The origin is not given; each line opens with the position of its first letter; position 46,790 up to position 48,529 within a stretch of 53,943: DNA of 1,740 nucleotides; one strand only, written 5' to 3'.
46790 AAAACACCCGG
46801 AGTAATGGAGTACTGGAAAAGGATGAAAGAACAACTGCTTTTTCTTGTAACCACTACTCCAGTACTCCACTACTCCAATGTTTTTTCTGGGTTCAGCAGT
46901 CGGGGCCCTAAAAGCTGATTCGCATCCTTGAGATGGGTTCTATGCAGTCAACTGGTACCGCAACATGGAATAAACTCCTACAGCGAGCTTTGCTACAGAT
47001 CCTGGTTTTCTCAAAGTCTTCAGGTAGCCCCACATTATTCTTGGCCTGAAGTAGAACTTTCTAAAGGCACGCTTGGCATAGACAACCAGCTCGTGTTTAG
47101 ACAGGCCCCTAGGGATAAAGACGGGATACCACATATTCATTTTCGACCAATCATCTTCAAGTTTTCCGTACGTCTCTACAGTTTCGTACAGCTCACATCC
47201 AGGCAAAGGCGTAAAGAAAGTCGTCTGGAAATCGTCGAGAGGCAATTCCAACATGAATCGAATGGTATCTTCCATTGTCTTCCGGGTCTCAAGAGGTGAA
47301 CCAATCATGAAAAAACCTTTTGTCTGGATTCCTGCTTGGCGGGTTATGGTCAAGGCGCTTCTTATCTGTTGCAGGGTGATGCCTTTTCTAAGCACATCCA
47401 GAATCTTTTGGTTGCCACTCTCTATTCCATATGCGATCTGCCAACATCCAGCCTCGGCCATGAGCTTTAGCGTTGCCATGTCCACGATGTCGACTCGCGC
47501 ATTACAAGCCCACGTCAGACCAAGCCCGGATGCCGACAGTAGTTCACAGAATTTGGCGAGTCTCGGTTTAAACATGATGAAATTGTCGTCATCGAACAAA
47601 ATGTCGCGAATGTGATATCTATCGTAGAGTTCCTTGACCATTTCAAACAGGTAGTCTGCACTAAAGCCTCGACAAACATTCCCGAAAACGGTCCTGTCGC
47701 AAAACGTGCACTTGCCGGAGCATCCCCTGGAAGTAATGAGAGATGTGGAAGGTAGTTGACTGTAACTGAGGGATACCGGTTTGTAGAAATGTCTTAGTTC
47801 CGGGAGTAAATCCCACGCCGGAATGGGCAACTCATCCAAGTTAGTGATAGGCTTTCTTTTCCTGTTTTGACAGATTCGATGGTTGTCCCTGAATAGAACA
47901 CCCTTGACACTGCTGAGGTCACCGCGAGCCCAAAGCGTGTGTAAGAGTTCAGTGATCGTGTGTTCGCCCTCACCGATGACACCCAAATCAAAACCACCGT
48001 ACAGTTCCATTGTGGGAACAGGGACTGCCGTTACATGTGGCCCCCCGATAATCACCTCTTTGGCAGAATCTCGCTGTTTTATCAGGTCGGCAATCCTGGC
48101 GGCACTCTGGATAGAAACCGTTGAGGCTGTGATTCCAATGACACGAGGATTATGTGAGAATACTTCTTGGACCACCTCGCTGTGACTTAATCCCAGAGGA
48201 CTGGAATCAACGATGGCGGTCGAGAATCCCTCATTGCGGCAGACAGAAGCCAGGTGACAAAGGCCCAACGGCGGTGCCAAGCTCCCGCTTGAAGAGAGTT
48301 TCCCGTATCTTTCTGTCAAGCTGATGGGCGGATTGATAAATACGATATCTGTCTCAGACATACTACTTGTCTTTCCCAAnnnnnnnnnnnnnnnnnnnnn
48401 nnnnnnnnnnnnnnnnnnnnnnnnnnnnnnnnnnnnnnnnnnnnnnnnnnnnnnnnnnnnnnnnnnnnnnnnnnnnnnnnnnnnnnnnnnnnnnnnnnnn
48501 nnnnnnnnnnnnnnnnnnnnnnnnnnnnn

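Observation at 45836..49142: GT2 / B12-radical SAM / YdjC-deacetylase trio: a hybrid of the FlmF2-NaxD-FlmK and HpnI-J-K pathway logics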

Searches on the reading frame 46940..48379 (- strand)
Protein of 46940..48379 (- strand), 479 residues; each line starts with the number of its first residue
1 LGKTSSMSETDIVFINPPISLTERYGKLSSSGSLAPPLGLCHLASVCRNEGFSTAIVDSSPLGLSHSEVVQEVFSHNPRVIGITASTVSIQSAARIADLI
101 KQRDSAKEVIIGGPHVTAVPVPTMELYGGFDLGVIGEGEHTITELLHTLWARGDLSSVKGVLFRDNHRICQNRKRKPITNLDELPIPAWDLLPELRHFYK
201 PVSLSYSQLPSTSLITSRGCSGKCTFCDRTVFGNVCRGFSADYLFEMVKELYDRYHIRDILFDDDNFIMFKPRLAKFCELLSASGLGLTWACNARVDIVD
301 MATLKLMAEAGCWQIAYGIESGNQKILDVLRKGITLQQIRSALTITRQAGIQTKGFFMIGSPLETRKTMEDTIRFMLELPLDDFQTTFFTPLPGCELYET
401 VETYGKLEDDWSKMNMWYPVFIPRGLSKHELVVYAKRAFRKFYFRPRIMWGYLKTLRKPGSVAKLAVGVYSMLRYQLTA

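Call 3: search_protein_families(library=ncbifam, proteins=[window:46940-48379:-], max_evalue=0.001)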
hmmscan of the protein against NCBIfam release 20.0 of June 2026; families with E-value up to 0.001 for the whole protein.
window:46940-48379:- (479 aa): 25 families
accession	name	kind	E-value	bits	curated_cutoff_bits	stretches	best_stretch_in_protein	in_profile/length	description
TIGR03471.1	HpnJ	equivalog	3e-61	207.8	577.6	1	55-452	48-442/472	hopanoid biosynthesis associated radical SAM protein HpnJ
TIGR02026.1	BchE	equivalog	5.9e-53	180.4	481.35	1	34-453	19-437/497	magnesium-protoporphyrin IX monomethyl ester anaerobic oxidative cyclase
NF050148.1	rSAM_ApyD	equivalog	5.8e-52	177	750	1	35-402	23-394/645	RiPP biosynthesis radical SAM protein ApyD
TIGR04479.1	bcpD_PhpK_rSAM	subfamily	2.3e-41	141.7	600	1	39-385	74-415/504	PhpK family radical SAM P-methyltransferase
NF038361.1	rSAM_Sden_1168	equivalog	1.1e-36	126.5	575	1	33-405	81-477/560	Sden_1168 family B12-binding radical SAM P-methyltransferase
TIGR04014.1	B12_SAM_MJ_0865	equivalog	3.2e-36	125.1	360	1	43-404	17-361/434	methyl-coenzyme M reductase glutamine C-methyltransferase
NF033070.1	rSAM_AprD4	equivalog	7.1e-30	104.3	500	1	157-414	147-403/456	AprD4 family radical SAM diol-dehydratase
TIGR04072.2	rSAM_ladder_B12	equivalog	6.9e-29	100.8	360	1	37-379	18-349/443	lipid biosynthesis B12-binding/radical SAM protein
TIGR03975.1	rSAM_ocin_1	subfamily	2e-28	99.3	281.85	1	68-376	119-427/606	RiPP maturation radical SAM C-methyltransferase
TIGR04013.1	B12_SAM_MJ_1487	hypoth_equivalog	3.7e-28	98.4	251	1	66-401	31-357/382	TIGR04013 family B12-binding domain/radical SAM domain-containing protein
TIGR04385.1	B12_rSAM_cofa1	equivalog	1.3e-24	87.2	450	1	37-376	20-361/438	B12 lower ligand biosynthesis radical SAM protein BzaD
TIGR04367.1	HpnR_B12_rSAM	equivalog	1.6e-21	76.4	650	1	37-400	22-372/490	hopanoid C-3 methylase HpnR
TIGR04295.1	B12_rSAM_oligo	hypoth_equivalog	3.8e-20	72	400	1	37-334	25-316/422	TIGR04295 family B12-binding domain-containing radical SAM protein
NF040542.1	rSAM_RCCLKC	equivalog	1.5e-19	70.5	450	1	88-376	60-347/423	arsinothricin biosynthesis radical SAM protein ArsL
NF033712.0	B12_rSAM_KedN5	subfamily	8.5e-19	67.2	700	1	65-271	49-255/624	KedN5 family methylcobalamin-dependent radical SAM C-methyltransferase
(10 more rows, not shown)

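Call 4: search_protein_families(library=pfam, proteins=[window:46940-48379:-], max_evalue=0.001)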
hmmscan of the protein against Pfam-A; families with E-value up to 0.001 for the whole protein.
window:46940-48379:- (479 aa): 3 families
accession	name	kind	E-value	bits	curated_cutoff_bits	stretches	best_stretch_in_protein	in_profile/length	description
PF02310.24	B12-binding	-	1.4e-20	73.7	32.1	1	30-145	7-120/121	B12 binding domain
PF04055.27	Radical_SAM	-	2.3e-19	70.6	29.5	1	215-375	2-165/166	Radical SAM superfamily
PF19864.5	Radical_SAM_N2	-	0.00014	21.8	29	1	92-149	71-125/151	Radical SAM proteins, N-terminal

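Call 7: find_encoding_contigs(protein=window:46940-48379:-, flank=10000, max_places=6)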
Protein window:46940-48379:- (479 aa): no gene with exactly this product is on record in the collection.

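Call 8: find_homologous_proteins(query=window:46943-48379:-, max_evalue=1e-20)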
Query window:46943-48379:- (479 aa): 5026 proteins with E <= 1e-20 among 8000 candidates; the best 120 are listed.
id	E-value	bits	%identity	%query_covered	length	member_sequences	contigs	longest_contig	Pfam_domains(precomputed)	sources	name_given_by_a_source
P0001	0.0e+0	1093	100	99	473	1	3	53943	PF04055.28,PF02310.25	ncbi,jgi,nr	ncbi:MAG: cobalamin-dependent protein [Deltaproteobacteria bacterium]|nr:cobalamin-dependent protein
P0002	0.0e+0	1040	95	99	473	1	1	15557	PF04055.28,PF02310.25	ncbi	-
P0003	8.8e-268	907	82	99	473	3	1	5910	PF04055.28,PF02310.25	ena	-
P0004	1.3e-267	906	81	99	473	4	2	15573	PF04055.28,PF02310.25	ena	-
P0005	1.7e-265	899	81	99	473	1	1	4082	PF04055.28,PF02310.25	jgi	jgi:radical SAM superfamily enzyme YgiQ (UPF0313 family)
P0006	3.5e-263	892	78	100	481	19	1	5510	PF04055.28,PF02310.25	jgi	jgi:radical SAM superfamily enzyme YgiQ (UPF0313 family)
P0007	2.4e-257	872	78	99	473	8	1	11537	PF04055.28,PF02310.25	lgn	-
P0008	1.5e-256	870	76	100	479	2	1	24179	PF04055.28,PF02310.25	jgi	jgi:radical SAM superfamily enzyme YgiQ (UPF0313 family)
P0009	2.4e-247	839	74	100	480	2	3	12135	PF04055.28,PF02310.25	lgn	-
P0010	1.0e-225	768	72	93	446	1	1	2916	PF04055.28,PF02310.25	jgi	jgi:radical SAM superfamily enzyme YgiQ (UPF0313 family)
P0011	1.4e-222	758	67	99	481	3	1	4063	PF04055.28,PF02310.25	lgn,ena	-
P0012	8.6e-213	725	66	98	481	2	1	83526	PF04055.28,PF02310.25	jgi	jgi:anaerobic magnesium-protoporphyrin IX monomethyl ester cyclase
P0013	1.5e-212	725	64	98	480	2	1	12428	PF04055.28,PF02310.25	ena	-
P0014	1.3e-211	722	65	98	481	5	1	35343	PF04055.28,PF02310.25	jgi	jgi:anaerobic magnesium-protoporphyrin IX monomethyl ester cyclase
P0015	1.7e-172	593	54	97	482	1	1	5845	PF04055.28,PF02310.25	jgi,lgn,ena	-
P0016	7.5e-168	577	54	95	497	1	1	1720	PF04055.28,PF02310.25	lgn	-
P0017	9.0e-165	567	53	97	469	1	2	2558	PF04055.28,PF02310.25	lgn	-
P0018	1.5e-163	563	52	97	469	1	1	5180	PF04055.28,PF02310.25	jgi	jgi:radical SAM superfamily enzyme YgiQ (UPF0313 family)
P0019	2.7e-163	562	51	97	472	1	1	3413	PF04055.28,PF02310.25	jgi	jgi:anaerobic magnesium-protoporphyrin IX monomethyl ester cyclase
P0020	4.1e-163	562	51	97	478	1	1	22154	PF04055.28,PF02310.25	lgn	-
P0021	2.3e-162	559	54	94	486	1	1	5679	PF04055.28,PF02310.25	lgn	-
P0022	4.6e-162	558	52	97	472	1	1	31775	PF04055.28,PF02310.25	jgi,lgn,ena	-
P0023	7.9e-162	557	52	97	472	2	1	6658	PF04055.28,PF02310.25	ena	-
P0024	3.6e-161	555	54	98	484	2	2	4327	PF04055.28,PF19864.6,PF02310.25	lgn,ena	-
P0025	5.1e-161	555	53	98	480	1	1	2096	PF04055.28,PF02310.25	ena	-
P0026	6.4e-161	554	53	96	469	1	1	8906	PF04055.28,PF02310.25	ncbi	-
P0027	8.5e-161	554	52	97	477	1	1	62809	PF04055.28,PF02310.25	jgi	jgi:radical SAM superfamily enzyme YgiQ (UPF0313 family)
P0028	9.2e-161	554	51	97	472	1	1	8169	PF04055.28,PF02310.25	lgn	-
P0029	3.3e-160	552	50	97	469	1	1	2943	PF04055.28,PF02310.25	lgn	-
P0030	6.2e-160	551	52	97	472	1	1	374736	PF04055.28,PF02310.25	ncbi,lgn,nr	ncbi:MAG: radical SAM protein [Candidatus Omnitrophica bacterium]|nr:radical SAM protein [Candidatus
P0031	8.5e-160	551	51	97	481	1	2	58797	PF04055.28,PF02310.25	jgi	jgi:radical SAM superfamily enzyme YgiQ (UPF0313 family)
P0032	1.2e-159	550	51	97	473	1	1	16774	PF04055.28,PF02310.25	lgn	-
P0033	1.5e-159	550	51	98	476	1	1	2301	PF04055.28,PF02310.25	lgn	-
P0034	1.6e-158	547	51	97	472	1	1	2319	PF04055.28,PF02310.25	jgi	-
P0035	9.5e-158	544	50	98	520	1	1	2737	PF04055.28,PF02310.25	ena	-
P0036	1.2e-157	544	51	97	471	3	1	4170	PF04055.28,PF02310.25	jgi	-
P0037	2.3e-157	543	55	92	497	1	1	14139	PF04055.28,PF02310.25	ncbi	-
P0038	2.8e-157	542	50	97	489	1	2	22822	PF04055.28,PF02310.25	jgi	jgi:radical SAM superfamily enzyme YgiQ (UPF0313 family)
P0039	3.6e-157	542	53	97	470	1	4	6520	PF04055.28,PF02310.25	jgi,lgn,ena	-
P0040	3.9e-157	542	50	97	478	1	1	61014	PF04055.28,PF02310.25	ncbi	-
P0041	5.6e-157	541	49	98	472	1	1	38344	PF04055.28,PF02310.25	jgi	jgi:radical SAM superfamily enzyme YgiQ (UPF0313 family)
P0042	1.3e-156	540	50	97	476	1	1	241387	PF04055.28,PF02310.25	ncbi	-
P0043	1.5e-156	540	49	97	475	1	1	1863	PF04055.28,PF02310.25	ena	-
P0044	2.4e-156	539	50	97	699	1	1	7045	PF13847.13,PF13489.13,PF05175.21,PF13649.13,PF04055.28,PF00891.25,PF08241.19,PF08242.19,PF02310.25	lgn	-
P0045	6.5e-156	538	52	97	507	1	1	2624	PF04055.28,PF02310.25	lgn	-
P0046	7.4e-156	538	52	98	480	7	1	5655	PF04055.28,PF02310.25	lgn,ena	-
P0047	8.7e-156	537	49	99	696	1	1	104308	PF13847.13,PF13489.13,PF02353.27,PF05175.21,PF13649.13,PF04055.28,PF02390.24,PF00891.25,PF08241.19,PF08242.19,PF02310.25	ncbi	-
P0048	2.3e-155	536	50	97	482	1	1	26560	PF04055.28,PF02310.25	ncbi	-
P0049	3.9e-155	535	49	97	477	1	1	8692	PF04055.28,PF02310.25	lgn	-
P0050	4.4e-155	535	51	97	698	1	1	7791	PF13847.13,PF13489.13,PF05175.21,PF13649.13,PF04055.28,PF02390.24,PF08241.19,PF08242.19,PF02310.25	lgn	-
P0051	7.7e-155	534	51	97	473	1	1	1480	PF04055.28,PF02310.25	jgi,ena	-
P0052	1.9e-154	533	51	97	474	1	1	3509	PF04055.28,PF02310.25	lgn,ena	-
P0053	2.6e-154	533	49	97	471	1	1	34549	PF04055.28,PF02310.25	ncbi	ncbi:MAG: radical SAM protein [Nanoarchaeota archaeon]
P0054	4.3e-154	532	52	98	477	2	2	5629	PF04055.28,PF02310.25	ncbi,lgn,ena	-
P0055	1.2e-153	530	48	97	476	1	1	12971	PF04055.28,PF02310.25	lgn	-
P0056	1.2e-153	530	49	97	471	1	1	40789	PF04055.28,PF02310.25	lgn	-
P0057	3.6e-153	529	50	98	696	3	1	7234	PF13847.13,PF13489.13,PF05175.21,PF13649.13,PF04055.28,PF02390.24,PF00891.25,PF08241.19,PF08242.19,PF02310.25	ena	-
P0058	6.2e-153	528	50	97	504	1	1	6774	PF04055.28,PF02310.25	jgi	-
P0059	8.3e-153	528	48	97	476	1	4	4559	PF04055.28,PF02310.25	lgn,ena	-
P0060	9.2e-153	527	49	98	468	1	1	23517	PF04055.28,PF02310.25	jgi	jgi:anaerobic magnesium-protoporphyrin IX monomethyl ester cyclase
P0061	1.3e-152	527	51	97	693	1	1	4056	PF13847.13,PF13489.13,PF05175.21,PF13649.13,PF04055.28,PF00891.25,PF08241.19,PF08242.19,PF02310.25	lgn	-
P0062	1.6e-152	527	52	94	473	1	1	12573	PF04055.28,PF02310.25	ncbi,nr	ncbi:MAG: cobalamin B12-binding domain-containing protein, partial [Elusimicrobia bacterium]|nr:coba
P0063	2.0e-152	526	50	97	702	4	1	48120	PF13847.13,PF13489.13,PF05175.21,PF13649.13,PF04055.28,PF02390.24,PF00891.25,PF08241.19,PF08242.19,PF02310.25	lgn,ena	-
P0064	2.1e-152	526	49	98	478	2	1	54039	PF04055.28,PF02310.25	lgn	-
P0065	2.5e-152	526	50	97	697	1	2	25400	PF13847.13,PF13489.13,PF05175.21,PF13649.13,PF04055.28,PF00891.25,PF08241.19,PF08242.19,PF02310.25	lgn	-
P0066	5.5e-152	525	50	98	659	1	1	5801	PF13847.13,PF13489.13,PF02353.27,PF05175.21,PF13649.13,PF04055.28,PF00891.25,PF08241.19,PF08242.19,PF02310.25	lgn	-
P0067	6.0e-152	525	51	97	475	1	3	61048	PF04055.28,PF02310.25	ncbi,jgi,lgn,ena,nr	ncbi:MAG: hypothetical protein COV46_01600 [Deltaproteobacteria bacterium CG11_big_fil_rev_8_21_14_0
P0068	6.6e-152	525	47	98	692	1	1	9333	PF13847.13,PF13489.13,PF05175.21,PF13649.13,PF04055.28,PF08241.19,PF08242.19,PF02310.25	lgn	-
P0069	8.9e-152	524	50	97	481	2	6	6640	PF04055.28,PF02310.25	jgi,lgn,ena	-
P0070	1.1e-151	524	51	97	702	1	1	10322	PF13847.13,PF13489.13,PF05175.21,PF13649.13,PF04055.28,PF02390.24,PF00891.25,PF08241.19,PF08242.19,PF02310.25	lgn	-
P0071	1.1e-151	524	51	97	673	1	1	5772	PF13847.13,PF00398.27,PF13489.13,PF05175.21,PF13649.13,PF04055.28,PF08241.19,PF08242.19,PF02310.25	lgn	-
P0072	1.1e-151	524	50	97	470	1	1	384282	PF04055.28,PF02310.25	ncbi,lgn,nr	ncbi:MAG: radical SAM protein [Elusimicrobia bacterium]|nr:radical SAM protein [Elusimicrobiota bact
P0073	2.2e-151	523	50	97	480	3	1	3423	PF04055.28,PF02310.25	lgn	-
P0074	2.7e-151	523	49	97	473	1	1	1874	PF04055.28,PF02310.25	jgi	-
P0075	3.2e-151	522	49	99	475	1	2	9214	PF04055.28,PF02310.25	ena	-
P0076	3.6e-151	522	49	97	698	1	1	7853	PF13847.13,PF13489.13,PF05175.21,PF13649.13,PF04055.28,PF02390.24,PF08241.19,PF08242.19,PF02310.25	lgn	-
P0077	2.1e-150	520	47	97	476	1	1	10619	PF04055.28,PF02310.25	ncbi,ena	-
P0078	2.2e-150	520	48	98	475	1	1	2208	PF04055.28,PF02310.25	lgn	-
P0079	3.1e-150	519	50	97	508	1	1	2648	PF04055.28,PF02310.25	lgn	-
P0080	1.3e-149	517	49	96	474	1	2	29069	PF04055.28,PF02310.25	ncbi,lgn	-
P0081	1.5e-149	517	49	96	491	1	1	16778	PF04055.28,PF02310.25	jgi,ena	-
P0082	1.8e-149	517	49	97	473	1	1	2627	PF04055.28,PF02310.25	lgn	-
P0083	2.4e-149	516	50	97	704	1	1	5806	PF13847.13,PF13489.13,PF05175.21,PF13649.13,PF04055.28,PF00891.25,PF08241.19,PF08242.19,PF02310.25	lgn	-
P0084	3.9e-149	516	51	93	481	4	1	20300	PF04055.28,PF02310.25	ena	-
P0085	8.0e-149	515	49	97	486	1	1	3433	PF04055.28,PF02310.25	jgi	-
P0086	1.8e-148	513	49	97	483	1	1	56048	PF04055.28,PF02310.25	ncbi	-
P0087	1.8e-148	513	48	97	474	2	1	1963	PF04055.28,PF02310.25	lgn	-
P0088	2.2e-148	513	49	98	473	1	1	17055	PF04055.28,PF02310.25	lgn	-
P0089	2.6e-148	513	48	96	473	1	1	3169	PF04055.28,PF02310.25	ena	-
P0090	6.8e-148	511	47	97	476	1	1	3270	PF04055.28,PF02310.25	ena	-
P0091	1.4e-147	510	49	97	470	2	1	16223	PF04055.28,PF19864.6,PF02310.25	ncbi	-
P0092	1.9e-147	510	49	96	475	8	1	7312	PF04055.28,PF19864.6,PF02310.25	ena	-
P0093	4.0e-147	509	48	97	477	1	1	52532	PF04055.28,PF02310.25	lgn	-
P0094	4.3e-147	509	50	97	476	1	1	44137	PF04055.28,PF02310.25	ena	-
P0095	4.6e-147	509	48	97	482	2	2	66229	PF04055.28,PF02310.25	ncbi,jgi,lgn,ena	-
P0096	5.4e-147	508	50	93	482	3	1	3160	PF04055.28,PF02310.25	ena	-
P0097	1.0e-146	508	50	94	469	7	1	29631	PF04055.28,PF02310.25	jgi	-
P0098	1.1e-146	507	46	98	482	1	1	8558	PF04055.28,PF02310.25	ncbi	-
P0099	1.5e-146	507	48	98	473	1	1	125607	PF04055.28,PF02310.25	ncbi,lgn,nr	ncbi:MAG: radical SAM protein [Elusimicrobia bacterium]|nr:radical SAM protein [Elusimicrobiota bact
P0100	1.5e-146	507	50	93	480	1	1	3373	PF04055.28,PF02310.25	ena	-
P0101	2.2e-146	506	49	97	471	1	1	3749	PF04055.28,PF19864.6,PF02310.25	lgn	-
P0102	2.3e-146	506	49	97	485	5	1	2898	PF04055.28,PF02310.25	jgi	-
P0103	4.0e-146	506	48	99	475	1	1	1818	PF04055.28,PF02310.25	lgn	-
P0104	4.1e-146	506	48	98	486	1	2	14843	PF04055.28,PF02310.25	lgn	-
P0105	4.4e-146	505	50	94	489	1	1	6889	PF04055.28,PF02310.25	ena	-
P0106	5.2e-146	505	47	96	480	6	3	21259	PF04055.28,PF02310.25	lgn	-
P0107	8.1e-146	505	48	96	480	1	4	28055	PF04055.28,PF02310.25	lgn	-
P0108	8.5e-146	505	48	98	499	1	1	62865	PF04055.28,PF02310.25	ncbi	-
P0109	9.0e-146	504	47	98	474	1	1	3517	PF04055.28,PF02310.25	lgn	-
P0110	9.4e-146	504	46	98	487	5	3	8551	PF04055.28,PF02310.25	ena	-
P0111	1.1e-145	504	48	97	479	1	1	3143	PF04055.28,PF02310.25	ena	-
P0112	1.6e-145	504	50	93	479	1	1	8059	PF04055.28,PF02310.25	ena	-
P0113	1.9e-145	503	49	97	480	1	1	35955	PF04055.28,PF19864.6,PF02310.25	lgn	-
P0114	2.7e-145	503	49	94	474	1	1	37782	PF04055.28,PF02310.25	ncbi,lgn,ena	-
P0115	2.9e-145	503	49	93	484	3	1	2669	PF04055.28,PF02310.25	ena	-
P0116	3.0e-145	503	48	98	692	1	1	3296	PF13847.13,PF13489.13,PF05175.21,PF13649.13,PF04055.28,PF00891.25,PF01728.26,PF08241.19,PF08242.19,PF02310.25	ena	-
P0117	4.0e-145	502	50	93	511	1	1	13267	PF04055.28,PF02310.25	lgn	-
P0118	9.7e-145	501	47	98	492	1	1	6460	PF04055.28,PF02310.25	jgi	jgi:anaerobic magnesium-protoporphyrin IX monomethyl ester cyclase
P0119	9.9e-145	501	49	94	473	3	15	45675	PF04055.28,PF02310.25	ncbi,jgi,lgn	ncbi:MAG: cobalamin B12-binding domain-containing protein [Candidatus Brocadia sp.]|jgi:radical SAM 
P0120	1.1e-144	501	47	96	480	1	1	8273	PF04055.28,PF02310.25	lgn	-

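Call 9: find_encoding_contigs(protein=P0030, flank=10000, max_places=2)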
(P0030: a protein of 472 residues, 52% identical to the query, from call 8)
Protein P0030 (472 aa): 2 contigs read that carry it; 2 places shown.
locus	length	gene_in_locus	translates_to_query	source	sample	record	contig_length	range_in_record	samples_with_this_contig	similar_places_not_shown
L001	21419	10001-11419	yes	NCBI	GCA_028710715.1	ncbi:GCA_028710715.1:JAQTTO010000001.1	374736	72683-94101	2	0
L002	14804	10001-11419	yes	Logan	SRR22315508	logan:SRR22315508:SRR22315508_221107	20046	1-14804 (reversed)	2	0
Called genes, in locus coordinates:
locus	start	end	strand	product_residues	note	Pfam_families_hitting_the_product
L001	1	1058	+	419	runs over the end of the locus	PF04015:DUF362, PF13183:Fer4_8 (faint), PF12838:Fer4_7 (faint), PF13187:Fer4_9 (faint), PF00037:Fer4 (faint), PF12797:Fer4_2 (faint), PF12837:Fer4_6 (faint), PF13237:Fer4_10 (weak), +1 more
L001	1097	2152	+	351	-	PF04055:Radical_SAM, PF13353:Fer4_12 (weak), PF13186:SPASM (weak)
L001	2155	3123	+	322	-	PF01073:3Beta_HSD, PF01370:Epimerase, PF02719:Polysacc_synt_2, PF04321:RmlD_sub_bind, PF05368:NmrA, PF07993:NAD_binding_4, PF16363:GDP_Man_Dehyd, PF13460:NAD_binding_10, +1 more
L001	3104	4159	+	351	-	PF04055:Radical_SAM, PF13353:Fer4_12 (weak), PF13186:SPASM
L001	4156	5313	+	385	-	PF00534:Glycos_transf_1, PF13692:Glyco_trans_1_4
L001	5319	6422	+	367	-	PF01075:Glyco_transf_9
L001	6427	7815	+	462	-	PF04055:Radical_SAM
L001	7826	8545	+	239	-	PF00535:Glycos_transf_2, PF13641:Glyco_tranf_2_3 (weak)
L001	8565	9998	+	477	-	PF02310:B12-binding, PF19864:Radical_SAM_N2 (faint), PF04055:Radical_SAM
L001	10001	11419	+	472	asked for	PF02310:B12-binding, PF04055:Radical_SAM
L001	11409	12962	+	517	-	PF02366:PMT (weak), PF13231:PMT_2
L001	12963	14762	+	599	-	-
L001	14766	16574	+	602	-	PF02543:Carbam_trans_N, PF16861:Carbam_trans_C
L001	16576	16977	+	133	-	PF19588:SxtJ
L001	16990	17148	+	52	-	PF19451:DUF5989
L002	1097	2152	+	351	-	PF04055:Radical_SAM, PF13353:Fer4_12 (weak), PF13186:SPASM (weak)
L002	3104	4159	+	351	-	PF04055:Radical_SAM, PF13353:Fer4_12 (weak), PF13186:SPASM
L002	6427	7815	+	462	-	PF04055:Radical_SAM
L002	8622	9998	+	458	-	PF02310:B12-binding, PF19864:Radical_SAM_N2 (faint), PF04055:Radical_SAM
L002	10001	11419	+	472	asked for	PF02310:B12-binding, PF04055:Radical_SAM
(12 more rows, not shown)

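Call 10: find_encoding_contigs(protein=P0072, flank=10000, max_places=2)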
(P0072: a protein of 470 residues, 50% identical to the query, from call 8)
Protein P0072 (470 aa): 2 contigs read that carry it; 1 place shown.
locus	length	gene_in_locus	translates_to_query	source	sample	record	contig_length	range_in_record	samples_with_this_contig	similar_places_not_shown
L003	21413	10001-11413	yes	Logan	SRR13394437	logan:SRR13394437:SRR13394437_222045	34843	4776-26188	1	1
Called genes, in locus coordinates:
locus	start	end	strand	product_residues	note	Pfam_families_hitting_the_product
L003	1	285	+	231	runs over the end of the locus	PF00535:Glycos_transf_2, PF13641:Glyco_tranf_2_3 (faint)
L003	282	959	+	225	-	PF01209:Ubie_methyltran, PF13489:Methyltransf_23, PF05148:Methyltransf_8, PF07021:MetW, PF13847:Methyltransf_31, PF08241:Methyltransf_11, PF08242:Methyltransf_12, PF13649:Methyltransf_25, +1 more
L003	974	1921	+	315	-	PF01370:Epimerase, PF04321:RmlD_sub_bind, PF02719:Polysacc_synt_2 (weak), PF16363:GDP_Man_Dehyd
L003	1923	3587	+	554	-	PF02366:PMT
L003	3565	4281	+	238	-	PF13489:Methyltransf_23, PF13847:Methyltransf_31, PF08241:Methyltransf_11, PF08242:Methyltransf_12, PF13649:Methyltransf_25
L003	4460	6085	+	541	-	PF02366:PMT, PF13231:PMT_2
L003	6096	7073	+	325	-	PF01073:3Beta_HSD, PF01370:Epimerase, PF02719:Polysacc_synt_2, PF04321:RmlD_sub_bind, PF07993:NAD_binding_4, PF16363:GDP_Man_Dehyd, PF13460:NAD_binding_10 (weak)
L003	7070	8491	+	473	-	PF00890:FAD_binding_2 (faint), PF01593:Amino_oxidase, PF12831:FAD_oxidored (faint), PF13450:NAD_binding_8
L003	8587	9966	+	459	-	PF02310:B12-binding, PF04055:Radical_SAM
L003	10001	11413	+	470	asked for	PF02310:B12-binding, PF04055:Radical_SAM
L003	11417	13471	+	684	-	PF07693:KAP_NTPase, PF13401:AAA_22 (weak)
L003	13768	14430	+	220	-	-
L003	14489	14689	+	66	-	PF01361:Tautomerase, PF14552:Tautomerase_2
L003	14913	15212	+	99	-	-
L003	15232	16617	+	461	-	PF02310:B12-binding, PF04055:Radical_SAM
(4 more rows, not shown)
